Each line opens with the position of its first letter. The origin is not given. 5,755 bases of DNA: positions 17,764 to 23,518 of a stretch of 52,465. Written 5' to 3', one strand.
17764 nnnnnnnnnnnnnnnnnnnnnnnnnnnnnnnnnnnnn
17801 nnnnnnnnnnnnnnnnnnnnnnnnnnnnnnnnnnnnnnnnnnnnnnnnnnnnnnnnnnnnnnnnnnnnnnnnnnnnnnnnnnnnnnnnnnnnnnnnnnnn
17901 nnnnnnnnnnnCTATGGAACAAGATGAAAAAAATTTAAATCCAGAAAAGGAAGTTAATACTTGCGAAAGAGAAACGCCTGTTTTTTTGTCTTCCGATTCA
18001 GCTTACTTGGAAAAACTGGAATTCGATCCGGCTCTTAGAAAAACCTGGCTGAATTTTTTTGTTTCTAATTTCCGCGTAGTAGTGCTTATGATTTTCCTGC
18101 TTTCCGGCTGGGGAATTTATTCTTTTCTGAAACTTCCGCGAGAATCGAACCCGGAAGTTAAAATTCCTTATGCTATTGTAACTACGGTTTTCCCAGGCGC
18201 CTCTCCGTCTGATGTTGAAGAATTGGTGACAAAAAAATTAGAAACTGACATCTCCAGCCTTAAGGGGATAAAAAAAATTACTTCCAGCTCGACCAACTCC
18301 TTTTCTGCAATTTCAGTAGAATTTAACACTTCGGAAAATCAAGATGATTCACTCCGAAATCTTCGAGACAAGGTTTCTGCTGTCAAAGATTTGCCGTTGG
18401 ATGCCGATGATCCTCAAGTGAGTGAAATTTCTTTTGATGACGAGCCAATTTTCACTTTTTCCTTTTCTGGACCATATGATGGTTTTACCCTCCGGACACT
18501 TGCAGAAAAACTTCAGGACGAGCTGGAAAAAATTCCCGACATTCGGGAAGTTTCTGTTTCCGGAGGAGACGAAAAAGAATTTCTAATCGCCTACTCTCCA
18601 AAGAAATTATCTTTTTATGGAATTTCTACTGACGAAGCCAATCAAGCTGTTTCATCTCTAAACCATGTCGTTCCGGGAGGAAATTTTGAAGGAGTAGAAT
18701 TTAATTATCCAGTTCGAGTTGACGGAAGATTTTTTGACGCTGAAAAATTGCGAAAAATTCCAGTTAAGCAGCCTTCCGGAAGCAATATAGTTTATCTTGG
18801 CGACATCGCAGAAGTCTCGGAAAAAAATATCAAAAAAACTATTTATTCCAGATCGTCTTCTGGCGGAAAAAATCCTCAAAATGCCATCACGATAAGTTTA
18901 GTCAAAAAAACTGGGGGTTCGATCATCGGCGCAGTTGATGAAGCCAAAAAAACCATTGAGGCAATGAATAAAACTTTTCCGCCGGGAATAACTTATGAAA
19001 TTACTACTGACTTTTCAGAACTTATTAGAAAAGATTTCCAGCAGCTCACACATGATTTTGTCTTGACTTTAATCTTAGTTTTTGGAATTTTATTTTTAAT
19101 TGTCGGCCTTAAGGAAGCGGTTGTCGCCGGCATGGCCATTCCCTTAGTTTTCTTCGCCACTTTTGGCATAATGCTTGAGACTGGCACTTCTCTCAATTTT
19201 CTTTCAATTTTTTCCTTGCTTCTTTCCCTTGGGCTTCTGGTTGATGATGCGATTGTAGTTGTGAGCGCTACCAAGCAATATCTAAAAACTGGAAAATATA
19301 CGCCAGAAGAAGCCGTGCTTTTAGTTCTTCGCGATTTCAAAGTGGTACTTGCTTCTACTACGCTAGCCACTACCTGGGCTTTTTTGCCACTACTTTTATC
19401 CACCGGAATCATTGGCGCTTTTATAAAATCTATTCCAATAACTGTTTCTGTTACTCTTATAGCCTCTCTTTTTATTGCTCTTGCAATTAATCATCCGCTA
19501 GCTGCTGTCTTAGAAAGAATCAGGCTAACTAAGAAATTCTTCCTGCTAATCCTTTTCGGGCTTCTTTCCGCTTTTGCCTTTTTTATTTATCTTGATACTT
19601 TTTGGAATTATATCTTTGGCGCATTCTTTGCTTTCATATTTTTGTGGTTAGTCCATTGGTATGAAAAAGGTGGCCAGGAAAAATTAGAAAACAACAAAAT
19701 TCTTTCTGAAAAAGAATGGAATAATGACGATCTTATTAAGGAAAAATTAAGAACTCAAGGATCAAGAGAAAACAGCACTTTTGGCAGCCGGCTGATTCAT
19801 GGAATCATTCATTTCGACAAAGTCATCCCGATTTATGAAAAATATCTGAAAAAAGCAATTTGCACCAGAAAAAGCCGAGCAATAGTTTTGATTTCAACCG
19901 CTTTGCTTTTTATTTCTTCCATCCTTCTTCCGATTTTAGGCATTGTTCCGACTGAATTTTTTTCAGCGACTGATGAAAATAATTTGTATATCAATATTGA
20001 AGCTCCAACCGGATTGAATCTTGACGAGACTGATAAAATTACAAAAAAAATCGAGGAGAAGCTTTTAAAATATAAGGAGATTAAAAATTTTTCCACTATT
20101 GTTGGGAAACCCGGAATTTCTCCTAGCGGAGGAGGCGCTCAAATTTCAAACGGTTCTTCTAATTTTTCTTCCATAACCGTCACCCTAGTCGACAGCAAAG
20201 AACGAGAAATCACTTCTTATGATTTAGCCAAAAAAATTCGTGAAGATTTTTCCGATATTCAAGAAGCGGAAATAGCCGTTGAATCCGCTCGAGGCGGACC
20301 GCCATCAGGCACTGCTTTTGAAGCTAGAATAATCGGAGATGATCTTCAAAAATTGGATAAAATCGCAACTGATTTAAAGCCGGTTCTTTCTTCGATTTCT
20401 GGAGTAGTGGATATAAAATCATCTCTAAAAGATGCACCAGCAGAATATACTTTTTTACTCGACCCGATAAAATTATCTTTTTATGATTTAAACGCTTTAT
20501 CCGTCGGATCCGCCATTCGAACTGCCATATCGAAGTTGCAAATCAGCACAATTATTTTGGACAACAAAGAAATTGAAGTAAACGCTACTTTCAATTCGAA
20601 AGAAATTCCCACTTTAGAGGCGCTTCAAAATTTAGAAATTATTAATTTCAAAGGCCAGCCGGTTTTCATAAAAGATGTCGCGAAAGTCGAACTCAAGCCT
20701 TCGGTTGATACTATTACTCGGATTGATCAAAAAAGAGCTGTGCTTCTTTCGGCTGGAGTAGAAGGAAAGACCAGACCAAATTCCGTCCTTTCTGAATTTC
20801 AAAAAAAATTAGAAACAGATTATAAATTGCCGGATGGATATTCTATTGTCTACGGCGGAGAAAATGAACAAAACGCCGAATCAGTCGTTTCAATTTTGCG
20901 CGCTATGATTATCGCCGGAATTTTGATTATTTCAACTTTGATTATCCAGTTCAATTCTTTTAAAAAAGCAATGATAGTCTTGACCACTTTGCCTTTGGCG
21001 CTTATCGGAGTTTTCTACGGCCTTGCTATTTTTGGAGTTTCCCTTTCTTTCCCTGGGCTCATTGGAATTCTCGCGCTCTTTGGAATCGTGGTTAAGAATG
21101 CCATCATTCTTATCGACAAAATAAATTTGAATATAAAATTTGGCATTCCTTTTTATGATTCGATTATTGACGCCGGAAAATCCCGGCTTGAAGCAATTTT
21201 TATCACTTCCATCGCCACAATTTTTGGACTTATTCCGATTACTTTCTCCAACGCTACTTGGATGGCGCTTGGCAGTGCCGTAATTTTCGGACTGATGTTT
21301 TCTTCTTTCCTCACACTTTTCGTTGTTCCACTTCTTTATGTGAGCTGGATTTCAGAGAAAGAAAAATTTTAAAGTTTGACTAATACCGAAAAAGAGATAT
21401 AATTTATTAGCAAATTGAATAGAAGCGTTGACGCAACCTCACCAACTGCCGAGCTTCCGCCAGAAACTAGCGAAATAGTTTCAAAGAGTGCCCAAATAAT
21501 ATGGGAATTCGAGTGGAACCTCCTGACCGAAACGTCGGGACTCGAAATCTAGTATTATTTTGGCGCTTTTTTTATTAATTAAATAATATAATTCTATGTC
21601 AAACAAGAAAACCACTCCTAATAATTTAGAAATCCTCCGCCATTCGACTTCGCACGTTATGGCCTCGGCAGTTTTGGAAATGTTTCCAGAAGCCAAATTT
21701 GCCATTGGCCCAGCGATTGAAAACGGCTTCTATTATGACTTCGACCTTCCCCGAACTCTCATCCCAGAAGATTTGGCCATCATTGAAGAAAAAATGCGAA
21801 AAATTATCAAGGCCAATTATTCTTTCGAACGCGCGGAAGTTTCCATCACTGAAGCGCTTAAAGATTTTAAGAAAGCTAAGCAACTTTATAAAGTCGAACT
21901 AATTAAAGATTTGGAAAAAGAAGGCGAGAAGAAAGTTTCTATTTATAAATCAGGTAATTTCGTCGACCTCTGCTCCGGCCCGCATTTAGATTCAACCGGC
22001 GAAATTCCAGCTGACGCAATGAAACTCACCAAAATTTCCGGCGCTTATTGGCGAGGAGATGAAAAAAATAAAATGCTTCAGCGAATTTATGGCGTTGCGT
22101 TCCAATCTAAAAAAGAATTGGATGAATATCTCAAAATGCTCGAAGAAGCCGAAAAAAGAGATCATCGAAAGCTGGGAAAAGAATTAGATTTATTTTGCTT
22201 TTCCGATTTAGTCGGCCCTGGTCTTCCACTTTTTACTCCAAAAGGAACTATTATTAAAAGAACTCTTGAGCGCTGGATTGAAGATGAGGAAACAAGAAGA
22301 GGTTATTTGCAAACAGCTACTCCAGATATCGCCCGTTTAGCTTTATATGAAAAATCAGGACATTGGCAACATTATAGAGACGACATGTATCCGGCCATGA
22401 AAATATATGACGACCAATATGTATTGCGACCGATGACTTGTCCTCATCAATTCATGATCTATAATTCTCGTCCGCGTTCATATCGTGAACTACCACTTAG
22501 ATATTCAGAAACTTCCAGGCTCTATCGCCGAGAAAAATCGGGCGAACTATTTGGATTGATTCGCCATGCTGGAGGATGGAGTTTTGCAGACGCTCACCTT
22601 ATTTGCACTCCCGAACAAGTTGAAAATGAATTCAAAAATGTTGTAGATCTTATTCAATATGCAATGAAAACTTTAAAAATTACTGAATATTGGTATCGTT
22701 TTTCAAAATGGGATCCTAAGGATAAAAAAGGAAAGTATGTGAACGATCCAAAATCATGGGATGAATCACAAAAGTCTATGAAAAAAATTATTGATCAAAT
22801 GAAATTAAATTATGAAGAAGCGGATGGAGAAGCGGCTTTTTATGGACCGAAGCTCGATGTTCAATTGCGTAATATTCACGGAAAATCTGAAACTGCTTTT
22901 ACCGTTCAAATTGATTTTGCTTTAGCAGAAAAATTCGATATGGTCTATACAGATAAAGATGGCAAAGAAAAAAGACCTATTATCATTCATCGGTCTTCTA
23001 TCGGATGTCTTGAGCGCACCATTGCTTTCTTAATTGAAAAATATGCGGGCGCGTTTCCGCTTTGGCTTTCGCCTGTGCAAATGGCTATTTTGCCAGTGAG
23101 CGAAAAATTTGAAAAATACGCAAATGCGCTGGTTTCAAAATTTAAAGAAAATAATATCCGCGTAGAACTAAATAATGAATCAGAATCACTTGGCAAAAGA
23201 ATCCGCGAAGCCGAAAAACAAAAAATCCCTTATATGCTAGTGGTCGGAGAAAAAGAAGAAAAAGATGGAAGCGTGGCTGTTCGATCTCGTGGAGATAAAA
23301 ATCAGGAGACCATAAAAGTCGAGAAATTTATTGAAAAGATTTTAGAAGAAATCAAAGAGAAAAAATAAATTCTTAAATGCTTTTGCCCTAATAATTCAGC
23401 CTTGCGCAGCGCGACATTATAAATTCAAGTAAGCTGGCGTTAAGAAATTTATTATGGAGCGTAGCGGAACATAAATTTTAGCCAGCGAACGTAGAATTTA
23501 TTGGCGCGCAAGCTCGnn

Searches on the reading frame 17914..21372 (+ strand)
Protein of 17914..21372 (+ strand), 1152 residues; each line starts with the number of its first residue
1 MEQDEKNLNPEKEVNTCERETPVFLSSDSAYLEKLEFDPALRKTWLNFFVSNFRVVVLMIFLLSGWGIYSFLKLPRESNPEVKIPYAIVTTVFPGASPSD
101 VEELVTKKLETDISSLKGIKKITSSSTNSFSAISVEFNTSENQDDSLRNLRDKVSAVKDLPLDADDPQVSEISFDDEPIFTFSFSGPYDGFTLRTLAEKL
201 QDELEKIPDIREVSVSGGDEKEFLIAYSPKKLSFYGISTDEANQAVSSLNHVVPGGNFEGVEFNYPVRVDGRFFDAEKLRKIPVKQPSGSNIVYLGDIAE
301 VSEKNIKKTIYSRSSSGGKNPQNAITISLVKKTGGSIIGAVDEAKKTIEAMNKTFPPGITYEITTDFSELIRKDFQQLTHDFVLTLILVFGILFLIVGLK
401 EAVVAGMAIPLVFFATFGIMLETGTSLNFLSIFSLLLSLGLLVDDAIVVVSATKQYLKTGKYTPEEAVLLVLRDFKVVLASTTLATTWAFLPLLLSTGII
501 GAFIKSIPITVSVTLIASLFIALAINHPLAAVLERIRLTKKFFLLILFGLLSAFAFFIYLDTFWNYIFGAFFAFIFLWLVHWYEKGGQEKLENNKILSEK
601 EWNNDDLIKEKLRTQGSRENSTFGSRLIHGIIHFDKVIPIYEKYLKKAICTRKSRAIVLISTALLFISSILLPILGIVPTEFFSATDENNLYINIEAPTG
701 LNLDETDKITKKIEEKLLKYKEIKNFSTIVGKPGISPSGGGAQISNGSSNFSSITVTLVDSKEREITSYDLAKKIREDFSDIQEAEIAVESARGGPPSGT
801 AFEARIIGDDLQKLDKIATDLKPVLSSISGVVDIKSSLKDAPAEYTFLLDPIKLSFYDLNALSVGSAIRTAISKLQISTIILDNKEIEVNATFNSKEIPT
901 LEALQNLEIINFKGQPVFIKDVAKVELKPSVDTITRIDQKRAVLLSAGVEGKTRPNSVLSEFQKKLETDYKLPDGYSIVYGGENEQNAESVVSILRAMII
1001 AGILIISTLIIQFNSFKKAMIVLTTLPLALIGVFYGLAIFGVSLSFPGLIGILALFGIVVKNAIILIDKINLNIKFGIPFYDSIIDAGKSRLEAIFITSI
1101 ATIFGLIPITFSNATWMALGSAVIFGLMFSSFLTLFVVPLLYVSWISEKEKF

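Call 64: search_protein_families(library=pfam, proteins=[window:17914-21372:+], max_evalue=0.00001)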
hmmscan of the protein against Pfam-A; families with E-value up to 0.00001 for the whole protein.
window:17914-21372:+ (1152 aa): 1 family
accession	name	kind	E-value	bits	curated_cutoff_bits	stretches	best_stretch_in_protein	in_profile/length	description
PF00873.25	ACR_tran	-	1.5e-172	576.2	28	2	47-540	3-497/1021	AcrB/AcrD/AcrF family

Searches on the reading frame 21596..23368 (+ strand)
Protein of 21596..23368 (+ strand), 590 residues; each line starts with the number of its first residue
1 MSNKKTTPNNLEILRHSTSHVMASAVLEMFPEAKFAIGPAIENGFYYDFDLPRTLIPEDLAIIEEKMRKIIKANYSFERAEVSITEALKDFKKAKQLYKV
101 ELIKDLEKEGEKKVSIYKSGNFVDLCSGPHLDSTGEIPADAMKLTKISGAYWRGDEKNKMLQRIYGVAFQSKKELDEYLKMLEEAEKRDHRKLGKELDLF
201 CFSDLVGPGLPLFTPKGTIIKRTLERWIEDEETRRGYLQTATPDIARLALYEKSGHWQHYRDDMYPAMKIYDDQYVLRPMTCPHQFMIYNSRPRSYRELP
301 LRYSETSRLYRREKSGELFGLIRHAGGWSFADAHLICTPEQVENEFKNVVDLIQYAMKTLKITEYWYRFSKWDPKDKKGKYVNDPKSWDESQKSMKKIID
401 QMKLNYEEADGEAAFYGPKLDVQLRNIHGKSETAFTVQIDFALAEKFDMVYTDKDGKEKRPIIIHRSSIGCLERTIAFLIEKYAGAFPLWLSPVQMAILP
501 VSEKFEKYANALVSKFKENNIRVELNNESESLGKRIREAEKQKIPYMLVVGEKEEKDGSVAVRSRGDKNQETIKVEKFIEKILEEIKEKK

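Call 64: search_protein_families(library=pfam, proteins=[window:21596-23368:+], max_evalue=0.00001)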
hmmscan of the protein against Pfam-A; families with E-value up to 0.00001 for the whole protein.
window:21596-23368:+ (590 aa): 3 families
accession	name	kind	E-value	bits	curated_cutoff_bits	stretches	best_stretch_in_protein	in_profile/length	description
PF00587.30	tRNA-synt_2b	-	2.4e-29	103.1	29.3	1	272-483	8-179/179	tRNA synthetase class II core domain (G, H, P, S and T)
PF03129.25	HGTP_anticodon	-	7.3e-27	93.8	21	1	495-584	1-93/94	Anticodon binding domain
PF07973.19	tRNA_SAD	-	4e-14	52.8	24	1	114-165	1-44/44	Threonyl and Alanyl tRNA synthetase second additional domain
